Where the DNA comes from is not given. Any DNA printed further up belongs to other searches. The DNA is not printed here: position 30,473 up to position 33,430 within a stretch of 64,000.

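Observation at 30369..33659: GC-elevated two-gene cassette: 885-aa charged helical protein with C-terminal glycine-zipper tail plus a small very acidic partner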

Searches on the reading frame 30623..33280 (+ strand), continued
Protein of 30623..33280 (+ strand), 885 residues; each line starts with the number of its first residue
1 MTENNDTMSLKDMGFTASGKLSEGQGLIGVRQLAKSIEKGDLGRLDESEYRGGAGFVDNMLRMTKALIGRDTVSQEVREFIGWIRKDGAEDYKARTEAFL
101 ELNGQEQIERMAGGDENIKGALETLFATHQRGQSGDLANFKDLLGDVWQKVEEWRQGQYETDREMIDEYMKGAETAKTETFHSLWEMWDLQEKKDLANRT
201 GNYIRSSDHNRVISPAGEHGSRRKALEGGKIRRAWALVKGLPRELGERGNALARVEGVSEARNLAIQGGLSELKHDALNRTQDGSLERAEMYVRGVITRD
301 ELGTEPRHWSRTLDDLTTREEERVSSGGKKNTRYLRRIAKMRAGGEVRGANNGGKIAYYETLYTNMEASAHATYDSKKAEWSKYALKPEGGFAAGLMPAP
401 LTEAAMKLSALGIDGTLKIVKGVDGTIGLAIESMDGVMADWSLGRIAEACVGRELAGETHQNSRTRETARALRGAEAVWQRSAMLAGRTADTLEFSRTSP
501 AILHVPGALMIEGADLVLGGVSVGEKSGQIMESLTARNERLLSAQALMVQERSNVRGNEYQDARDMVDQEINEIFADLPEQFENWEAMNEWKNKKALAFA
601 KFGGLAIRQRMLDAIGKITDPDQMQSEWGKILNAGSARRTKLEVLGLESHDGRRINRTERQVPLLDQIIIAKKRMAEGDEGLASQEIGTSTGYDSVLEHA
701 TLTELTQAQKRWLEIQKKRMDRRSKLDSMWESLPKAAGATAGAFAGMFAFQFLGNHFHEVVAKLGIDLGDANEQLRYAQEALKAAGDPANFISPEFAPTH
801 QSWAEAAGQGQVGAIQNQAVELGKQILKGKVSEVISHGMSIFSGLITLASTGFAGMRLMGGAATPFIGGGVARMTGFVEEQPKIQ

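Call 49: predict_structure(alignment_id=A1)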
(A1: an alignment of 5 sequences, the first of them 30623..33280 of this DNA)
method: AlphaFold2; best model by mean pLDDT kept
length: 885 residues; sequences in the alignment: 5
mean_pLDDT: 36.9   pTM: 0.23
mean pLDDT of the five models: 36.9, 36.6, 34.1, 33.8, 33.6
residues with pLDDT >= 90: 0; 70-90: 6; 50-70: 65; < 50: 814
segments of 3 or more residues with pLDDT < 50: 1-122, 124-273, 343-460, 466-885
pLDDT, mean of each block of 10 residues (from residue 1): 30 31 32 33 35 34 31 30 33 38 42 41 45 40 39 36 34 27 30 41 39 32 34 32 35 33 36 53 64 63 59 70 59 57 46 30 34 36 30 32 39 40 34 42 44 44 51 42 37 30 27 23 27 32 31 36 38 35 39 31 30 29 33 34 39 35 40 45 42 38 38 36 30 28 28 32 33 39 38 37 35 33 34 32 32 30 27 23 32
secondary structure, 60 per line:
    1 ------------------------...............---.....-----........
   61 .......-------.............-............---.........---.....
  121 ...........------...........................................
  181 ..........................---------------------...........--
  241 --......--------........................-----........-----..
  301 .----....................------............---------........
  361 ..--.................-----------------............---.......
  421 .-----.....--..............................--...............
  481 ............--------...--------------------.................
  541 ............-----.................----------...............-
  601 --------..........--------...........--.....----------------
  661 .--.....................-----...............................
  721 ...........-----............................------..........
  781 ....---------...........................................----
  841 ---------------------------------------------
elements in order (helices of 4 or more, strands of 3 or more residues): H25-39 H43-47 H53-67 H75-87 H89-100 H104-112 H116-131 H138-206 H228-238 H243-248 H257-280 H286-293 H306-325 H332-343 H353-362 H365-381 H399-410 E417-421 E427-431 H434-463 H466-492 E501-503 H524-552 H558-574 H585-599 H609-618 H627-637 H641-644 H664-684 H690-731 H737-764 H771-784 H794-836

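Call 53: search_protein_families(library=padloc, proteins=[window:30623-33280:+, P0008, P0012, P0007], max_evalue=1)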
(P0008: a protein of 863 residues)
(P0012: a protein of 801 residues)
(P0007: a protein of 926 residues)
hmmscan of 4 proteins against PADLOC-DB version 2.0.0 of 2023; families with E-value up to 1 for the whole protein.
window:30623-33280:+ (885 aa): 0 families

P0008 (863 aa): 0 families

P0012 (801 aa): 1 family
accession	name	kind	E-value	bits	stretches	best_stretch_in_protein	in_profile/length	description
PDLC00268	PtuA1|PtuA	-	0.031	11.7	0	568-660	316-407/411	AAA ATPase domain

P0007 (926 aa): 0 families

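Call 54: search_protein_families(library=phrogs, alignment_id=A3, max_evalue=0.1)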
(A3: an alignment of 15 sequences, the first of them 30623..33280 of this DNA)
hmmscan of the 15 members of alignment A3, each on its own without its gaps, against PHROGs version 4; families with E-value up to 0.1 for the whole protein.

A. member 1, window:30623-33280:+ (885 aa): 0 families

B. families by the number of members that match (of 15 scanned): 3 families
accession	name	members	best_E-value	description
phrog_34433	-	1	0.00056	-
phrog_5046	-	1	0.049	HNH endonuclease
phrog_16553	-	1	0.072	transcriptional repressor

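Call 75: predict_structure(alignment_id=A3)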
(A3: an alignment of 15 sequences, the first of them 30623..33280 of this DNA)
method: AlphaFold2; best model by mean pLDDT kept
length: 885 residues; sequences in the alignment: 15
mean_pLDDT: 60.8   pTM: 0.58
mean pLDDT of the five models: 60.8, 59.8, 57.1, 53.7, 51.8
residues with pLDDT >= 90: 22; 70-90: 333; 50-70: 253; < 50: 277
segments of 3 or more residues with pLDDT < 50: 1-5, 19-38, 134-138, 207-261, 388-390, 392-394, 421-426, 498-523, 595-605, 651-657, 733-787, 800-874
pLDDT, mean of each block of 10 residues (from residue 1): 47 58 28 43 60 52 54 75 75 83 87 90 83 50 65 63 70 72 66 64 52 33 32 30 28 33 56 71 77 80 65 84 79 82 74 80 79 73 60 57 66 60 49 69 83 89 86 87 78 56 28 29 59 83 82 70 83 84 82 54 51 61 62 69 76 45 81 84 82 90 87 83 70 40 26 26 28 35 46 51 43 35 32 27 24 27 26 47 66
secondary structure, 60 per line:
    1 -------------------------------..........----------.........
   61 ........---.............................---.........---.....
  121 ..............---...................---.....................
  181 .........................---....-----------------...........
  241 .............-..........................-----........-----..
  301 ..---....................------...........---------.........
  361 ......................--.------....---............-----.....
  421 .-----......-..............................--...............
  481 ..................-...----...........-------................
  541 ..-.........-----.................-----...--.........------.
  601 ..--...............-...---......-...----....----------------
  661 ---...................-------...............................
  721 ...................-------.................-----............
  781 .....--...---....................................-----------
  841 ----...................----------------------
elements in order (helices of 4 or more, strands of 3 or more residues): H32-41 H52-68 H72-100 H104-112 H116-134 H138-156 H160-205 H209-212 H230-253 H255-280 H286-293 H299-302 H306-325 H332-342 H352-382 H392-395 H399-410 E416-421 E427-432 H434-463 H466-498 H507-517 H525-542 H544-552 H558-574 H585-593 H605-619 H627-632 H641-644 H664-682 H690-739 H747-763 H769-785 H794-829 H845-863

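Call 80: search_protein_families(library=pfam, proteins=[L007:4248-5609:+], max_evalue=0.01)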
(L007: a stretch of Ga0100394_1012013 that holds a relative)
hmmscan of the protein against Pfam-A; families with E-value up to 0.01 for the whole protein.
L007:4248-5609:+ (453 aa): 0 families

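Call 83: fold_search(model_id=the predicted structure, library=viral)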
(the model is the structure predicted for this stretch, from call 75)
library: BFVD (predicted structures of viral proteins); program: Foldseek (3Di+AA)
matches with E <= 10: 115; with E <= 0.001: 0
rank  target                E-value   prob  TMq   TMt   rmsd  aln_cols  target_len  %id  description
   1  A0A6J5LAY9            9.1e-03  0.23  0.09  0.07  56.0       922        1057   11  Uncharacterized protein [uncultured Caudovirales phage]
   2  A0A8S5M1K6            8.8e-02  0.14  0.08  0.06  38.3       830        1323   10  Minor tail protein [Siphoviridae sp. ctX926]
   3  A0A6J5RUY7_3          2.4e-01  0.06  0.07  0.07  36.0      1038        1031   10  ART-PolyVal-like domain-containing protein [uncultured Caudovirales phage]
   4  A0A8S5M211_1          3.6e-01  0.03  0.06  0.05  45.5       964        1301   10  Minor tail protein [Siphoviridae sp. ctxjx4]
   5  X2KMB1                4.6e-01  0.08  0.08  0.10  29.5       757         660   13  Tape measure domain protein [Enterococcus phage AUEF3]
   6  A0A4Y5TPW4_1          5.0e-01  0.06  0.10  0.07  32.4       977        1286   13  (no name in the UniProt tables at hand)
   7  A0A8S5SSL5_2          6.1e-01  0.07  0.08  0.09  61.8       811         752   12  Minor tail protein [Siphoviridae sp. ctv838]
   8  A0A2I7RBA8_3          8.0e-01  0.04  0.08  0.07  32.3      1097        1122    8  Coil containing protein [Vibrio phage 1.152.O._10N.222.46.E1]
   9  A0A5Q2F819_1          8.3e-01  0.04  0.06  0.06  49.7       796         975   12  Tape measure protein [Gordonia phage Sixama]
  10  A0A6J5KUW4            8.6e-01  0.05  0.07  0.08  36.7       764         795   11  Uncharacterized protein [uncultured Caudovirales phage]
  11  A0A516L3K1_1          8.6e-01  0.03  0.07  0.05  39.7       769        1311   13  (no name in the UniProt tables at hand)
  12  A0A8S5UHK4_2          1.2e+00  0.06  0.11  0.10  62.2       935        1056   11  Trimeric coiled-coil viral fiber [Siphoviridae sp. ctZd434]
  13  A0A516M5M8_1          1.2e+00  0.03  0.06  0.05  36.6       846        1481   10  (no name in the UniProt tables at hand)
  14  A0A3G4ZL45            1.3e+00  0.06  0.08  0.07  28.0       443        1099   12  4Fe-4S ferredoxin-type domain-containing protein [Terrestrivirus sp.]
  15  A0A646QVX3            1.4e+00  0.03  0.07  0.06  34.6       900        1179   11  (no name in the UniProt tables at hand)
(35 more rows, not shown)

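Call 84: fold_search(model_id=the predicted structure, library=pdb)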
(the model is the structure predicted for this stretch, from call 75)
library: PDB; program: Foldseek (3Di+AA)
matches with E <= 10: 97; with E <= 0.001: 0
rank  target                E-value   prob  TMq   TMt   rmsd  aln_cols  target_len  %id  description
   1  9gm7_A                5.7e-01  0.04  0.06  0.04  78.4       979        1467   11  MukBEF in a nucleotide-bound state with open neck gate (monomer) (released 2025-03-26)
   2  8f7n                  8.8e-01  0.14  0.09  0.19  36.4       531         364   11  Crystal structure of chemoreceptor McpZ ligand sensing domain (released 2023-07-05)
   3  5yu6_A                8.8e-01  0.04  0.08  0.07  33.9       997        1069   11  CRYSTAL STRUCTURE OF EXPORTIN-5:RANGTP COMPLEX (released 2018-08-29)
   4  7nyx_A                9.1e-01  0.03  0.07  0.05  77.5      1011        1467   11  Cryo-EM structure of the MukBEF-MatP-DNA monomer (closed conformation) (released 2021-07-07)
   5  8w20_A                1.2e+00  0.03  0.06  0.07  64.7       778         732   11  Umb1 umbrella toxin particle (released 2024-04-17)
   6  9vre                  1.7e+00  0.03  0.08  0.08  37.8       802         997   10  Cryo-EM structure of rice multidrug resistance protein 5 (MRP5) with InsP6 in state B (released 2026-04-01)
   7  5ot4_A                1.8e+00  0.03  0.10  0.10  46.9       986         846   11  Structure of the Legionella pneumophila effector RidL (1-866) (released 2017-12-13)
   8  9b62_A                1.8e+00  0.04  0.09  0.08  36.1       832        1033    9  Human RANBP2/RAN(GTP)/RANGAP1-SUMO1/UBC9/CRM1/RAN(GTP) - composite map and model (released 2024-10-16)
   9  9a6c_A                1.9e+00  0.07  0.09  0.12  35.8       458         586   11  Integrative model of YYDD-YYDB by crosslinking MS and deep learning (released 2024-09-18)
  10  9y6s_6z               2.0e+00  0.07  0.08  0.03  59.8       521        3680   14  96-nm repeat of the Leishmania tarentolae doublet microtubule (released 2025-12-17)
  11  6ukj_A                2.2e+00  0.04  0.07  0.13  26.1       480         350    8  Single-Particle Cryo-EM Structure of Plasmodium falciparum Chloroquine Resistance Transporter (PfCRT) 7G8 Isoform (released 2019-12-04)
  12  6bfi_B                2.2e+00  0.03  0.09  0.09  30.0       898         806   10  Vinculin homolog in a sponge (phylum Porifera) reveals vertebrate-like cell adhesions involved in early multicellular  (released 2018-06-13)
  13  8pm6                  2.2e+00  0.03  0.08  0.08  32.5       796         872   10  Human bile salt export pump (BSEP) in complex with inhibitor GBM in nanodiscs (released 2023-11-22)
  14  9f5w_B                2.4e+00  0.04  0.05  0.08  39.4       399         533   12  Human condensin II - M18BP1 complex (released 2025-07-02)
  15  9ckz_A                2.4e+00  0.03  0.07  0.10  36.9       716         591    9  Cryo-EM structure of human XPR1 in apo state (released 2025-06-18)
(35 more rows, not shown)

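Call 97: list_cluster_members(proteins=[P0003, P0001])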
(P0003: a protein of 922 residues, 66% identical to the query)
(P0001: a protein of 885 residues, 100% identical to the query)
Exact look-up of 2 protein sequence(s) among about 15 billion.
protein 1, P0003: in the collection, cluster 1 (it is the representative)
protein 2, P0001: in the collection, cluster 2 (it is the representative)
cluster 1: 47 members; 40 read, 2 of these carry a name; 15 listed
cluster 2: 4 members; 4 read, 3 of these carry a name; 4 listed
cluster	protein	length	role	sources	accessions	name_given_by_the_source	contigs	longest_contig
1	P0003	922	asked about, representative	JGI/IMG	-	-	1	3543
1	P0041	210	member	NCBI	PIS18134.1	hypothetical protein COT54_00905, partial [Candidatus Collierbacteria bacterium ...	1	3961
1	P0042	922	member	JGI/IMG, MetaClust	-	\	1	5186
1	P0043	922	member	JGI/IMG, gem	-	-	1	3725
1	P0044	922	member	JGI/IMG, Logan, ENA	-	-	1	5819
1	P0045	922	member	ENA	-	-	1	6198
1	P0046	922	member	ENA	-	-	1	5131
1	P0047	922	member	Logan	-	-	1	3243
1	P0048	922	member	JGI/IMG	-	-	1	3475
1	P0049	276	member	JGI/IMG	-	-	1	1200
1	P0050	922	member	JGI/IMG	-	-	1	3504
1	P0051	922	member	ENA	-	-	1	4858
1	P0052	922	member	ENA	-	-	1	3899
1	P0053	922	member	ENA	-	-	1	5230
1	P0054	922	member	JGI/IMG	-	-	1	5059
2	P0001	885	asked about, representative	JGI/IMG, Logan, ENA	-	-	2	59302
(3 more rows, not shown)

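Call 100: search_dna_similar(query=window:30623-33280:+, collection=phages, mode=protein, max_evalue=0.01, max_rows=10)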
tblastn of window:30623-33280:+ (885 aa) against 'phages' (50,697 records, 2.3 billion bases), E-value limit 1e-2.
No match.
